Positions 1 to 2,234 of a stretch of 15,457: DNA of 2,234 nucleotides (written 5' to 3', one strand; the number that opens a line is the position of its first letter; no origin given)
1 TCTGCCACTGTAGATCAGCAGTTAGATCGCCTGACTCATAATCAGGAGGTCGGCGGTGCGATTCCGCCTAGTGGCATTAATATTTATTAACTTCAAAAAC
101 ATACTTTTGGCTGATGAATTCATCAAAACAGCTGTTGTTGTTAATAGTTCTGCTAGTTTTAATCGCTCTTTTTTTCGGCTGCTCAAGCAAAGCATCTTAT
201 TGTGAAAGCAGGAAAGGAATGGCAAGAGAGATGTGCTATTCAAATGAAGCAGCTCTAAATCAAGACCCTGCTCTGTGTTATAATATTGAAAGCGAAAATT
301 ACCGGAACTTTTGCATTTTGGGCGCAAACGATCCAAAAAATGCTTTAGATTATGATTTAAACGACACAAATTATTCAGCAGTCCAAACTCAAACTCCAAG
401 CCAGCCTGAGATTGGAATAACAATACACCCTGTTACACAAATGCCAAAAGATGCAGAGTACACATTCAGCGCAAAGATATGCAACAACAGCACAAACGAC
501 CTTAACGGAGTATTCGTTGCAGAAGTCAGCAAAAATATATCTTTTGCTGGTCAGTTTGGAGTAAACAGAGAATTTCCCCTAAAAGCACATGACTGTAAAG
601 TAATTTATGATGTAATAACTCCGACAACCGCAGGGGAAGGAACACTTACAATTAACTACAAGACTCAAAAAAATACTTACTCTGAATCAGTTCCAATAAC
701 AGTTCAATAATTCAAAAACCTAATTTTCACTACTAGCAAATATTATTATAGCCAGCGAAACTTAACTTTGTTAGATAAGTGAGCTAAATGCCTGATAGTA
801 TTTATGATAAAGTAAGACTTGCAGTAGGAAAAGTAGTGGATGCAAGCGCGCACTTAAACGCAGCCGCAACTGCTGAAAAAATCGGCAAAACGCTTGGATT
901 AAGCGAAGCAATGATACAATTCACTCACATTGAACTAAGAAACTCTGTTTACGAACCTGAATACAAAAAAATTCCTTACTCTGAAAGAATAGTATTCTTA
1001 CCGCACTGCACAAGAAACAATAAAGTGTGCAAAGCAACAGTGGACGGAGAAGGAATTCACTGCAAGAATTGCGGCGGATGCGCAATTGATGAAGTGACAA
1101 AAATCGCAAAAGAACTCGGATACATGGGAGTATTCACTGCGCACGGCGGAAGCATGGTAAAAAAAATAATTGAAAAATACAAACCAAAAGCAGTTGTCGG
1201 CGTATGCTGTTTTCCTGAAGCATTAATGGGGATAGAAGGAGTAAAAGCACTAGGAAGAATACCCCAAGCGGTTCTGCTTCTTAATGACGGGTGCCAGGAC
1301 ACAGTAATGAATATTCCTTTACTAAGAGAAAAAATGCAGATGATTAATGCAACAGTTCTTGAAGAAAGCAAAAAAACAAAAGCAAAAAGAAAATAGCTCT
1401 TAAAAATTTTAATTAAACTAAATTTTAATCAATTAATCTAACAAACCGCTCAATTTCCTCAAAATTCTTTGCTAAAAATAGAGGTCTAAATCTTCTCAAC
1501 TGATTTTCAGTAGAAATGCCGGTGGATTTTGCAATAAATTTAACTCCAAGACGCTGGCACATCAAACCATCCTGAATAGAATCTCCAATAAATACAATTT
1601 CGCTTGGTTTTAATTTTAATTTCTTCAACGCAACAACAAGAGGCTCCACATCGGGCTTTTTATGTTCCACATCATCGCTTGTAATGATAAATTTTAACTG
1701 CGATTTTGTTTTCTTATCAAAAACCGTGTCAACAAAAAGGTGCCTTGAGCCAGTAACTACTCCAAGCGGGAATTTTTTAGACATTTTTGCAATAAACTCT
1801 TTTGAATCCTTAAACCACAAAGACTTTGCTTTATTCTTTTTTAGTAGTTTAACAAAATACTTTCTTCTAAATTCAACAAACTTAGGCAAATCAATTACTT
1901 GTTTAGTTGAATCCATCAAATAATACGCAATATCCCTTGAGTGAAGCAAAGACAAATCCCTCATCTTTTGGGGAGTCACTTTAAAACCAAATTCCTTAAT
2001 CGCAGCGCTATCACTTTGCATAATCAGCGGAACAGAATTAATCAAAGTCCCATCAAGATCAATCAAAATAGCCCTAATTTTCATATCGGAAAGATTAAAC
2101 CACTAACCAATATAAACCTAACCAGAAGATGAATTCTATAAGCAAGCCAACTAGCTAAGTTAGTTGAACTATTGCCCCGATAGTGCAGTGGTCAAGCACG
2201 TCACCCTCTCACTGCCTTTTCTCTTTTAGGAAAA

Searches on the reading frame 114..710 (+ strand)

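Call 5: search_protein_families(library=pfam, proteins=[window:114-710:+], max_evalue=0.1)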
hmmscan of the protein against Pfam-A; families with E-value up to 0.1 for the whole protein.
window:114-710:+ (198 aa): 1 family
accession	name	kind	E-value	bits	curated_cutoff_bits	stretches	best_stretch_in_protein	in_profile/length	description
PF12271.14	Chs7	-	0.067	13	25.1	0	115-141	237-263/287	Chitin synthase export chaperone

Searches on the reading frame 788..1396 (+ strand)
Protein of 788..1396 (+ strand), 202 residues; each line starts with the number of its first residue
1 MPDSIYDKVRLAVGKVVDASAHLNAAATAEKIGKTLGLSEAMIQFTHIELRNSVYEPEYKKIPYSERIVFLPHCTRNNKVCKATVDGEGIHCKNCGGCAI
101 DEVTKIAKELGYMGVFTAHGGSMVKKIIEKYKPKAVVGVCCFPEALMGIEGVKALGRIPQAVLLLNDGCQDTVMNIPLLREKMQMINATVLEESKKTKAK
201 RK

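Call 5: search_protein_families(library=pfam, proteins=[window:788-1396:+], max_evalue=0.1)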
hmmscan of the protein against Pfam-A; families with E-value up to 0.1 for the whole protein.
window:788-1396:+ (202 aa): 2 families
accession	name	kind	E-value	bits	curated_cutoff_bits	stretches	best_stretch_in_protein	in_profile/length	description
PF01976.22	DUF116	-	3.8e-38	130.8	25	1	29-182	3-154/155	Protein of unknown function DUF116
PF00269.25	SASP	-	0.03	14.7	22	1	108-132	38-56/59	Small, acid-soluble spore proteins, alpha/beta type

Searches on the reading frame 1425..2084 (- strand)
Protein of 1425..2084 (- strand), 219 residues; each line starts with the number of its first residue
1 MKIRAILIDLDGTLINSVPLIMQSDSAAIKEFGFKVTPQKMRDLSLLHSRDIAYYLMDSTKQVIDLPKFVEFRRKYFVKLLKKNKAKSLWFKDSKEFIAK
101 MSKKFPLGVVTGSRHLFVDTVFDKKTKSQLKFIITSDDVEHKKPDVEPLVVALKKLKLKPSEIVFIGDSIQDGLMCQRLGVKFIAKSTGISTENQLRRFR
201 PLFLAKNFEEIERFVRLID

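Call 94: search_protein_families(library=pfam, proteins=[window:1425-2084:-], max_evalue=0.001)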
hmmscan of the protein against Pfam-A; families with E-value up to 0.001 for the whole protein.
window:1425-2084:- (219 aa): 6 families
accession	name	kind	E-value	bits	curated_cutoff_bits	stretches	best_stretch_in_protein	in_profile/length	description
PF13419.12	HAD_2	-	8.1e-30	104.7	23.8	1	6-185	1-177/178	Haloacid dehalogenase-like hydrolase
PF00702.32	Hydrolase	-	3e-19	70.6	26.4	1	3-180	1-191/191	haloacid dehalogenase-like hydrolase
PF13242.12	Hydrolase_like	-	1.6e-07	31.5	22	1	143-210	4-74/75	HAD-hyrolase-like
PF03031.24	NIF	-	6.5e-05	23.1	21.8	0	95-183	44-131/160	NLI interacting factor-like phosphatase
PF08282.18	Hydrolase_3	-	0.00022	21.5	20.9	0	6-31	1-26/255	haloacid dehalogenase-like hydrolase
PF12710.13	HAD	-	0.00098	20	27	0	6-172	1-184/189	haloacid dehalogenase-like hydrolase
